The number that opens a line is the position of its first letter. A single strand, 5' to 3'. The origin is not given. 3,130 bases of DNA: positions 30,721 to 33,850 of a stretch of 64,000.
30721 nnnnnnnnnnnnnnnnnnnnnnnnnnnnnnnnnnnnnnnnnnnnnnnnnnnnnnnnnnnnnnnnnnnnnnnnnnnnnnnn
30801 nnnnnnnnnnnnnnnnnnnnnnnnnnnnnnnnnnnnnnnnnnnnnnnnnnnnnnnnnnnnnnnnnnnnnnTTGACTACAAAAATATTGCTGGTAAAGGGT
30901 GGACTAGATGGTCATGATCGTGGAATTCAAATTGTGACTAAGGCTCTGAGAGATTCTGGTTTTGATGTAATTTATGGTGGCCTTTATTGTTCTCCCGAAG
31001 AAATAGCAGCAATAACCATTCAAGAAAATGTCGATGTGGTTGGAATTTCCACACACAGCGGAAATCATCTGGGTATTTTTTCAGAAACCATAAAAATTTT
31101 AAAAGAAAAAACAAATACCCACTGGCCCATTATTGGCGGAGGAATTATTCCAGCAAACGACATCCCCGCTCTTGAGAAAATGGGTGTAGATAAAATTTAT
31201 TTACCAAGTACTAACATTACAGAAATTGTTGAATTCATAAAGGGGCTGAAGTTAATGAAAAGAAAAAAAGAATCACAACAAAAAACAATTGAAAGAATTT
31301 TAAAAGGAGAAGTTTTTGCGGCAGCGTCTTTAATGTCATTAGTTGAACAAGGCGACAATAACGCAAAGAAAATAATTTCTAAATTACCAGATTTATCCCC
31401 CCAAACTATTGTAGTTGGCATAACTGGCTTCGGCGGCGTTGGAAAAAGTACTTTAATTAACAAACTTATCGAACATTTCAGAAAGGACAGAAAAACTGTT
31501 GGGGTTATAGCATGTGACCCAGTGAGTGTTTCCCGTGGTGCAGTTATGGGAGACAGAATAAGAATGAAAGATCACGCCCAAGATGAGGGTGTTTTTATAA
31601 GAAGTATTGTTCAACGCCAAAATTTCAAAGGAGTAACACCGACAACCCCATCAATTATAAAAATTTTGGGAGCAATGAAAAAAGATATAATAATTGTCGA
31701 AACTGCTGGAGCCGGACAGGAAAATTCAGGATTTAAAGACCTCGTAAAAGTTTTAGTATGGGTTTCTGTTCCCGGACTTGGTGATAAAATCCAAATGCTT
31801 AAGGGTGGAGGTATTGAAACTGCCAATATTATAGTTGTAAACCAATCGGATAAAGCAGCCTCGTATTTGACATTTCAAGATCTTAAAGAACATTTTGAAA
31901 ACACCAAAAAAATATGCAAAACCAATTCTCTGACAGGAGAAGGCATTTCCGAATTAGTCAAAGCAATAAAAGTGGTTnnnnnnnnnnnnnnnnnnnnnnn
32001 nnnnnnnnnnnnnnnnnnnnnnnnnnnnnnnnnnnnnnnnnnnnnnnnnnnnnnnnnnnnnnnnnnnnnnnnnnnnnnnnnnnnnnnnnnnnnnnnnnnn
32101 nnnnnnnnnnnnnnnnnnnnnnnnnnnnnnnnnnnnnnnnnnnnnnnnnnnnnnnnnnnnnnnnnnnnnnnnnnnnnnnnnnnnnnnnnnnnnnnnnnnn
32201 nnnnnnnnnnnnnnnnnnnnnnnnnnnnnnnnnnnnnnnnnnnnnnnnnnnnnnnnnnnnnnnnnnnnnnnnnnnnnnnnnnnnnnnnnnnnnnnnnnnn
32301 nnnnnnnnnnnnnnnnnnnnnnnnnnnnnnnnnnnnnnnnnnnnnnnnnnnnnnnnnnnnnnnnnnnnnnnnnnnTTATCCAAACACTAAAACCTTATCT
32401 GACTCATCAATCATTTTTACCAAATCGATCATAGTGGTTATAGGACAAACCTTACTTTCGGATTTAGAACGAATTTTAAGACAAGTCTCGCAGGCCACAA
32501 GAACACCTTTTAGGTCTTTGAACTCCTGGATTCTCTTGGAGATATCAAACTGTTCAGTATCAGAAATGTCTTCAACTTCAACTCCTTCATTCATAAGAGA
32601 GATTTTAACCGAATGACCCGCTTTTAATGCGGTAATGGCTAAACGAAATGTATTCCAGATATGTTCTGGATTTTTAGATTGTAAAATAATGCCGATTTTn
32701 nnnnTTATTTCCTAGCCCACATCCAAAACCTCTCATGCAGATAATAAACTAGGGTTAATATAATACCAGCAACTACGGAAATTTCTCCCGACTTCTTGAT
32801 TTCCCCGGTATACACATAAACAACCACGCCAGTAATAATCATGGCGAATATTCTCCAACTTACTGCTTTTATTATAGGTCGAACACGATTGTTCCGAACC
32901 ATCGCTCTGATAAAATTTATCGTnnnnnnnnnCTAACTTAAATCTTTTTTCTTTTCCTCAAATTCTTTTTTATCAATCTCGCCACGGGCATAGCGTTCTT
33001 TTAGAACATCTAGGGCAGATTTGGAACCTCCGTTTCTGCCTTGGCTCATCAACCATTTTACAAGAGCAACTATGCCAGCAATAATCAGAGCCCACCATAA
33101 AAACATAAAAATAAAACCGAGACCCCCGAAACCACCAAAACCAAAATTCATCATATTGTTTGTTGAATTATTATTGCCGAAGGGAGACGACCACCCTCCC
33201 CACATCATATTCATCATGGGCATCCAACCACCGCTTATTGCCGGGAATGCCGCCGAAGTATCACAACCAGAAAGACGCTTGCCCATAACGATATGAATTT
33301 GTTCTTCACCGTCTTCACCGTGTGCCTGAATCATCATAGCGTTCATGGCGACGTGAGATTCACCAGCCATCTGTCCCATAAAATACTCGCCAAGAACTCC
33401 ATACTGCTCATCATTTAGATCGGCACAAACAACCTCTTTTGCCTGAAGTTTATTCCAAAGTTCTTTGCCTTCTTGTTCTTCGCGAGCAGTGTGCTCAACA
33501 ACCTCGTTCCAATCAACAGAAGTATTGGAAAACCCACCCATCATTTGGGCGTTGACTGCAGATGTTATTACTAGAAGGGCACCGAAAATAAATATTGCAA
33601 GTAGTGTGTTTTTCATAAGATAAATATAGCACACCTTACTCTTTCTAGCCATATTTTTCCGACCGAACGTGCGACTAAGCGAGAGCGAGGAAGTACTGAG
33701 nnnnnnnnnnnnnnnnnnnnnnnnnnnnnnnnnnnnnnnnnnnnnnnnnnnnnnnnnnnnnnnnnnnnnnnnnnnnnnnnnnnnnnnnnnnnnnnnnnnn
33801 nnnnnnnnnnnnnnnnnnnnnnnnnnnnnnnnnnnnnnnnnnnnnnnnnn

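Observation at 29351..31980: Split, translationally coupled IcmF-like B12 acyl-CoA mutase: substrate barrel followed by a B12-domain-MeaB GTPase fusion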

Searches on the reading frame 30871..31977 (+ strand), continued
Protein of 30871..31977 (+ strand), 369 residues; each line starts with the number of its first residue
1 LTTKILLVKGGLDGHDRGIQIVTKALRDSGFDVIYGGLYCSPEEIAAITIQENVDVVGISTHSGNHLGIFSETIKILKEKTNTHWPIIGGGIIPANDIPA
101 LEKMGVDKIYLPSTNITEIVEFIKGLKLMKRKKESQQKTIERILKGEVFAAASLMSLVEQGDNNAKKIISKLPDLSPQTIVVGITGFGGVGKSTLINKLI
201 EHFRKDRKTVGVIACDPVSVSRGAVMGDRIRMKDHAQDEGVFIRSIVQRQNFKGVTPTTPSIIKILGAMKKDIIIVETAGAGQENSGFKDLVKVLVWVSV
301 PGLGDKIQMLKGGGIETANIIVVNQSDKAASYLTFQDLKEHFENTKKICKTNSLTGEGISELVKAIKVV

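Call 61: list_cluster_members(proteins=[L082:16713-17606:+, L082:17661-19799:-, L082:94-1245:+, L082:11128-13059:-, L082:13335-13928:+, L084:8822-10006:+, L084:1235-2476:-, P0001, P0017, P0019])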
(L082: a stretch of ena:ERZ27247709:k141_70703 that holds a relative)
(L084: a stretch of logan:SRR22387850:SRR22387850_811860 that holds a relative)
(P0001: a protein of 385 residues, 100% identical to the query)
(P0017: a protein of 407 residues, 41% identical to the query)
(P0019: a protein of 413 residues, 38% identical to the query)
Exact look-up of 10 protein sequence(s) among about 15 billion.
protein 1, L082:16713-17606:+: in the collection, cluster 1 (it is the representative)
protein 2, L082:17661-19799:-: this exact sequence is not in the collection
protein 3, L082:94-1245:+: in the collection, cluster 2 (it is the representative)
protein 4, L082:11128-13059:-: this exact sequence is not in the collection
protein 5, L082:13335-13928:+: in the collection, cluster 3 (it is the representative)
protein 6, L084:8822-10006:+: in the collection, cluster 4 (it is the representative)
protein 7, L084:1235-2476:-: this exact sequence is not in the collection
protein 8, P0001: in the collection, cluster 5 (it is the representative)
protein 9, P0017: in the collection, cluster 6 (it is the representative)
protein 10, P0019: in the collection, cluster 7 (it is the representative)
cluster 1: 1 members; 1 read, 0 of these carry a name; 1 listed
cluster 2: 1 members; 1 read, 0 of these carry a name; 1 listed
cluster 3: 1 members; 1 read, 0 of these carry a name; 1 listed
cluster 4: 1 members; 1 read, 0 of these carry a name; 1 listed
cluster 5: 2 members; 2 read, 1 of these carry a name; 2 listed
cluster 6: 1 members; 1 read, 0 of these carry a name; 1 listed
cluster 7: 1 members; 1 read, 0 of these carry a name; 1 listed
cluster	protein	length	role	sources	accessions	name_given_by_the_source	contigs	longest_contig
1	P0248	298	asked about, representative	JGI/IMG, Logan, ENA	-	-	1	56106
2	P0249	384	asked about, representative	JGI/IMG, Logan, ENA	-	-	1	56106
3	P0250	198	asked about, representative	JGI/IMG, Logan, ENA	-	-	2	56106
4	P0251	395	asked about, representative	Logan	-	-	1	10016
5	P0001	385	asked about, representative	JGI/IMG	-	-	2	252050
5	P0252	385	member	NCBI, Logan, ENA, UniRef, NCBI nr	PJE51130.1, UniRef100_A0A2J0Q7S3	MAG: hypothetical protein COV29_02550 [Candidatus Yanofskybacteria bacterium ... | B12-binding domain-containing protein n=1 Tax=Candidatus Yanofskybacteria bacterium ...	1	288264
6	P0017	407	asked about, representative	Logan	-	-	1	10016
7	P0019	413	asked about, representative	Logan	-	-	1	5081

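Call 62: find_homologous_proteins(query=L082:17661-19799:-, max_evalue=1e-40)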
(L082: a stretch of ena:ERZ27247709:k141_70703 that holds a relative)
Query L082:17661-19799:- (712 aa): 8000 proteins with E <= 1e-40 among 8000 candidates; the best 120 are listed.
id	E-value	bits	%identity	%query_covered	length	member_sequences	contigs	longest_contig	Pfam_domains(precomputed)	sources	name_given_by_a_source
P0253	0.0e+0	1598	100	100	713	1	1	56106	PF04607.24,PF13328.13,PF19296.6,PF02824.28,PF01966.29,PF13291.13,PF28438.1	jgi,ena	-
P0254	0.0e+0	1316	81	100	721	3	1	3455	PF04607.24,PF13328.13,PF19296.6,PF02824.28,PF01966.29,PF13291.13,PF28438.1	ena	-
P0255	0.0e+0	1250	76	100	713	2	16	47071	PF04607.24,PF13328.13,PF19296.6,PF02824.28,PF01966.29,PF13291.13,PF28438.1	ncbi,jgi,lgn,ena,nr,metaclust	ncbi:MAG: (p)ppGpp synthetase [Parcubacteria group bacterium CG11_big_fil_rev_8_21_14_0_20_39_14]|nr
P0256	0.0e+0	1215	74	100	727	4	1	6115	PF04607.24,PF13328.13,PF19296.6,PF02824.28,PF01966.29,PF13291.13,PF28438.1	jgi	-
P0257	0.0e+0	1058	77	84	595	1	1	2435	PF04607.24,PF13328.13,PF19296.6,PF02824.28,PF13291.13,PF01842.32,PF28438.1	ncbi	-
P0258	3.1e-248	844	53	98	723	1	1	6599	PF04607.24,PF13328.13,PF19296.6,PF02824.28,PF01966.29,PF13291.13,PF28438.1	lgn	-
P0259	1.2e-244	832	53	98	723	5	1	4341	PF04607.24,PF13328.13,PF19296.6,PF02824.28,PF01966.29,PF13291.13,PF01842.32,PF28438.1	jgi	-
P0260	3.5e-243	827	53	98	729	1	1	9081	PF04607.24,PF13328.13,PF19296.6,PF02824.28,PF01966.29,PF22629.3,PF13291.13,PF01842.32,PF28438.1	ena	-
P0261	1.1e-241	822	53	98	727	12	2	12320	PF04607.24,PF13328.13,PF19296.6,PF02824.28,PF01966.29,PF13291.13,PF01842.32,PF28438.1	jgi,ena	-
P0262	7.7e-241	819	54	98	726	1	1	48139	PF04607.24,PF13328.13,PF19296.6,PF02824.28,PF01966.29,PF13291.13,PF28438.1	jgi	-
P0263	1.9e-240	818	53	98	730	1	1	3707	PF04607.24,PF13328.13,PF19296.6,PF02824.28,PF01966.29,PF13291.13,PF28438.1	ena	-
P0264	2.8e-240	818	53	98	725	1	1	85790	PF04607.24,PF13328.13,PF19296.6,PF02824.28,PF01966.29,PF13291.13,PF01842.32,PF28438.1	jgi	-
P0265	6.0e-240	817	52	99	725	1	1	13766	PF04607.24,PF13328.13,PF19296.6,PF02824.28,PF01966.29,PF13291.13,PF01842.32,PF28438.1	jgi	-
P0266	6.1e-240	817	53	97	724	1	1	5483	PF04607.24,PF13328.13,PF19296.6,PF02824.28,PF01966.29,PF13291.13,PF28438.1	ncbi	-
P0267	2.2e-239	815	52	98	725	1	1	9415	PF04607.24,PF13328.13,PF19296.6,PF02824.28,PF01966.29,PF13291.13,PF28438.1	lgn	-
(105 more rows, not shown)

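Call 71: predict_structure(alignment_id=A1)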
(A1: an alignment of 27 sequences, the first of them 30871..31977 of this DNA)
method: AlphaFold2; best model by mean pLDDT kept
length: 369 residues; sequences in the alignment: 27
mean_pLDDT: 91.3   pTM: 0.91
mean pLDDT of the five models: 91.3, 90.5, 89.5, 88.7, 87.3
residues with pLDDT >= 90: 273; 70-90: 81; 50-70: 14; < 50: 1
segments of 3 or more residues with pLDDT < 50: none
pLDDT, mean of each block of 10 residues (from residue 1): 90 83 95 94 97 96 87 97 93 93 96 93 85 85 96 95 93 95 91 96 97 91 90 93 94 88 98 91 66 93 75 85 91 91 92 96 96
secondary structure, 60 per line:
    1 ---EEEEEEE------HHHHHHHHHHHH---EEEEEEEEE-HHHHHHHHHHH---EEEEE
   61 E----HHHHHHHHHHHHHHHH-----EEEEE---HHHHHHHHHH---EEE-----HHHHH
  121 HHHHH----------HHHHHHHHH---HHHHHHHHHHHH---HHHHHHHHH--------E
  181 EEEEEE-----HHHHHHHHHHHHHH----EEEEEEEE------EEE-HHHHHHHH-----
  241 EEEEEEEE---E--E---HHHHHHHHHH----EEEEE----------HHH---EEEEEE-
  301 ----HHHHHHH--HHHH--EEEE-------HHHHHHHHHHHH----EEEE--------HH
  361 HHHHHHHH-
elements in order: E4-10 H17-28 E32-40 H42-52 E56-61 H66-81 E87-91 H95-104 E108-110 H116-125 H136-144 H148-159 H163-171 E180-186 H192-205 E210-217 E224-226 H228-235 E241-248 H259-268 E273-277 E294-299 H305-311 H314-317 E320-323 H331-342 E347-350 H359-368

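Call 73: fold_search(model_id=the predicted structure, library=pdb)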
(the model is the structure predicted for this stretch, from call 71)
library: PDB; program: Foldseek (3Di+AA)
matches with E <= 10: 1746; with E <= 0.001: 208
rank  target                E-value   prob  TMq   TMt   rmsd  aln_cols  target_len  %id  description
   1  5cjt_B                3.6e-28  1.00  0.87  0.32   3.2       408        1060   26  Isobutyryl-CoA mutase fused with bound adenosylcobalamin, GDP, Mg (holo-IcmF/GDP), and substrate isobutyryl-coenzyme A (released 2015-09-09)
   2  4xc6_B                5.6e-28  1.00  0.87  0.31   3.5       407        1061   26  Isobutyryl-CoA mutase fused with bound adenosylcobalamin, GDP, and Mg (holo-IcmF/GDP) (released 2015-02-11)
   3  5cjv_B                6.5e-28  1.00  0.87  0.31   3.2       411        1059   26  Isobutyryl-CoA mutase fused with bound adenosylcobalamin, GDP, Mg (holo-IcmF/GDP), and substrate isovaleryl-coenzyme A (released 2015-09-09)
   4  5cju_B                7.7e-28  1.00  0.87  0.32   3.4       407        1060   26  Isobutyryl-CoA mutase fused with bound adenosylcobalamin, GDP, Mg (holo-IcmF/GDP), and substrate n-butyryl-coenzyme A (released 2015-09-09)
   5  4xc6_A                4.0e-27  1.00  0.88  0.32   3.5       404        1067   26  Isobutyryl-CoA mutase fused with bound adenosylcobalamin, GDP, and Mg (holo-IcmF/GDP) (released 2015-02-11)
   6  5cjw_A                5.5e-27  1.00  0.88  0.32   3.1       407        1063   26  Isobutyryl-CoA mutase fused with bound adenosylcobalamin, GDP, Mg (holo-IcmF/GDP), and substrate pivalyl-coenzyme A (released 2015-09-09)
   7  4xc8_B                6.8e-27  1.00  0.87  0.32   3.6       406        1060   26  Isobutyryl-CoA mutase fused with bound butyryl-CoA, GDP, and Mg and without cobalamin (apo-IcmF/GDP) (released 2015-02-11)
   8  5cjv_A                1.5e-26  1.00  0.87  0.31   3.1       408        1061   26  Isobutyryl-CoA mutase fused with bound adenosylcobalamin, GDP, Mg (holo-IcmF/GDP), and substrate isovaleryl-coenzyme A (released 2015-09-09)
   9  5cju_A                2.1e-26  1.00  0.88  0.32   3.4       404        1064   26  Isobutyryl-CoA mutase fused with bound adenosylcobalamin, GDP, Mg (holo-IcmF/GDP), and substrate n-butyryl-coenzyme A (released 2015-09-09)
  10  4xc7_B                2.2e-26  1.00  0.87  0.31   3.2       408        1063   26  Isobutyryl-CoA mutase fused with bound butyryl-CoA and without cobalamin or GDP (apo-IcmF) (released 2015-02-11)
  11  5cjt_A                2.6e-26  1.00  0.87  0.31   3.2       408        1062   26  Isobutyryl-CoA mutase fused with bound adenosylcobalamin, GDP, Mg (holo-IcmF/GDP), and substrate isobutyryl-coenzyme A (released 2015-09-09)
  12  4xc8_A                3.7e-26  1.00  0.86  0.31   3.4       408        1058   26  Isobutyryl-CoA mutase fused with bound butyryl-CoA, GDP, and Mg and without cobalamin (apo-IcmF/GDP) (released 2015-02-11)
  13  4xc7_A                6.6e-25  1.00  0.85  0.31   3.3       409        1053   25  Isobutyryl-CoA mutase fused with bound butyryl-CoA and without cobalamin or GDP (apo-IcmF) (released 2015-02-11)
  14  8ssl_A                3.6e-24  1.00  0.85  0.31   3.2       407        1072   26  Isobutyryl-CoA mutase fused Q341A in the presence of GTP (released 2024-05-08)
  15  8dpb_B                3.5e-15  1.00  0.60  0.70   2.6       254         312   29  MeaB in complex with the cobalamin-binding domain of its target mutase with GMPPCP bound (released 2023-03-01)
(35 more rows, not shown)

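Call 76: find_encoding_contigs(protein=P0016, flank=5000, max_places=2)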
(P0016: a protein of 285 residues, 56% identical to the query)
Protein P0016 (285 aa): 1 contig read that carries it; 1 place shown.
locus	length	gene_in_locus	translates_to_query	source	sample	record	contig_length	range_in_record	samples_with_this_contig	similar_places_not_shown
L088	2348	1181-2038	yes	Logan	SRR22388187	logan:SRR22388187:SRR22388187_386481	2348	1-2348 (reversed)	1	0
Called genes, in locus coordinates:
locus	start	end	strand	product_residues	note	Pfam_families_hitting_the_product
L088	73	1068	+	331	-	PF01145:Band_7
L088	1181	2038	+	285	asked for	PF03193:RsgA_GTPase (faint), PF03308:MeaB, PF02492:cobW (faint)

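Call 77: find_encoding_contigs(protein=P0013, flank=5000, max_places=2)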
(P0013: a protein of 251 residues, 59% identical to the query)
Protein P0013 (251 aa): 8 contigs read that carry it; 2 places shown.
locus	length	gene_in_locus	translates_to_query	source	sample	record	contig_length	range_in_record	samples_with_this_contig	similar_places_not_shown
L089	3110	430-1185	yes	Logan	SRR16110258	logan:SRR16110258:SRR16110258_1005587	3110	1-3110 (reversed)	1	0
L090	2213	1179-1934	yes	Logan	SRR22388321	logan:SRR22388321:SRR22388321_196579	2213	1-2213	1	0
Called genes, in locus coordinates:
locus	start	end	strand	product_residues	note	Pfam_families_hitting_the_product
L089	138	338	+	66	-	-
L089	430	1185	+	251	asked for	PF03308:MeaB, PF01656:CbiA (faint)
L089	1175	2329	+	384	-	PF02771:Acyl-CoA_dh_N, PF02770:Acyl-CoA_dh_M, PF00441:Acyl-CoA_dh_1, PF08028:Acyl-CoA_dh_2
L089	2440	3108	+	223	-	?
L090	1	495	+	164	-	?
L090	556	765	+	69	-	-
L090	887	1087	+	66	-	-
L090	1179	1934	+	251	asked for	PF03308:MeaB, PF01656:CbiA (faint)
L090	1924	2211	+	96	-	?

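Call 82: search_protein_representatives(protein=window:30871-31977:+)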
Query: 369 residues. Proteins with E-value up to 0.001 (for the whole library): 12593; up to 1e-10: 6959; up to 1e-30: 730. The best 150 are listed.
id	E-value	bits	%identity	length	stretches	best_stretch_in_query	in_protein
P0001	3.9e-235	795.6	100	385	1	1-369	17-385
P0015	7.2e-83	294.9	61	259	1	131-367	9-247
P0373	1.1e-77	277.9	44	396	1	4-367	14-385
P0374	3.0e-75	269.9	38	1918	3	135-340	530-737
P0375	1.8e-73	264.0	42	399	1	2-366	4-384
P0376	1.8e-72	260.7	34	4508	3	139-340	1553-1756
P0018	5.0e-71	256.0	45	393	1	4-343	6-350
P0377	1.5e-69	251.1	41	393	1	4-344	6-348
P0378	6.8e-67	242.4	43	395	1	4-333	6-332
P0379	5.4e-63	229.6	35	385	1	2-366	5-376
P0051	1.7e-55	204.9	35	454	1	4-340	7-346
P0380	7.9e-55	202.7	36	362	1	4-365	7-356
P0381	3.5e-54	200.6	48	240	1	132-366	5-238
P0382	4.1e-49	183.9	34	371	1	4-346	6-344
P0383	1.6e-48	181.9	35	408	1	4-341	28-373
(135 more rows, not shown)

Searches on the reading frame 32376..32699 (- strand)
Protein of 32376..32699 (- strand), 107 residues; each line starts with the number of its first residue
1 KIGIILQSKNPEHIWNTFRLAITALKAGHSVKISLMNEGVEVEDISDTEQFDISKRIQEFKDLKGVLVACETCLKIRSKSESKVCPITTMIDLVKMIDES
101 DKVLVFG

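Call 16: search_protein_families(library=pfam, proteins=[window:32376-32699:-], max_evalue=0.00001)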
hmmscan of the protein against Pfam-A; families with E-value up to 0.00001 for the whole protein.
window:32376-32699:- (107 aa): 1 family
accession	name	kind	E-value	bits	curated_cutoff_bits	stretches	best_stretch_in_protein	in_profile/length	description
PF02635.20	DsrE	-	1e-08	35.8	22.7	1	3-106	4-116/116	DsrE/DsrF-like family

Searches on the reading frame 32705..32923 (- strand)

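Call 58: search_protein_families(library=pfam, proteins=[window:32705-32923:-], max_evalue=0.001)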
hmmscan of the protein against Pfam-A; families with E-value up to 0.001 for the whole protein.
window:32705-32923:- (72 aa): 1 family
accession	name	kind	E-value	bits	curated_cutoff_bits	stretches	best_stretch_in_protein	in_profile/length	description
PF09834.14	DUF2061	-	2.3e-14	54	23.1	1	17-67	1-51/52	Predicted membrane protein (DUF2061)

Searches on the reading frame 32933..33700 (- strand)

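Call 16: search_protein_families(library=pfam, proteins=[window:32933-33700:-], max_evalue=0.00001)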
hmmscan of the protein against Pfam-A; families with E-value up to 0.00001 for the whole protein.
window:32933-33700:- (255 aa): 1 family
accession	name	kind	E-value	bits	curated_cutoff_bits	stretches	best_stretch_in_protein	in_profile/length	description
PF09851.14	SHOCT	-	7.6e-09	35.5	27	1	229-254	2-27/28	Short C-terminal domain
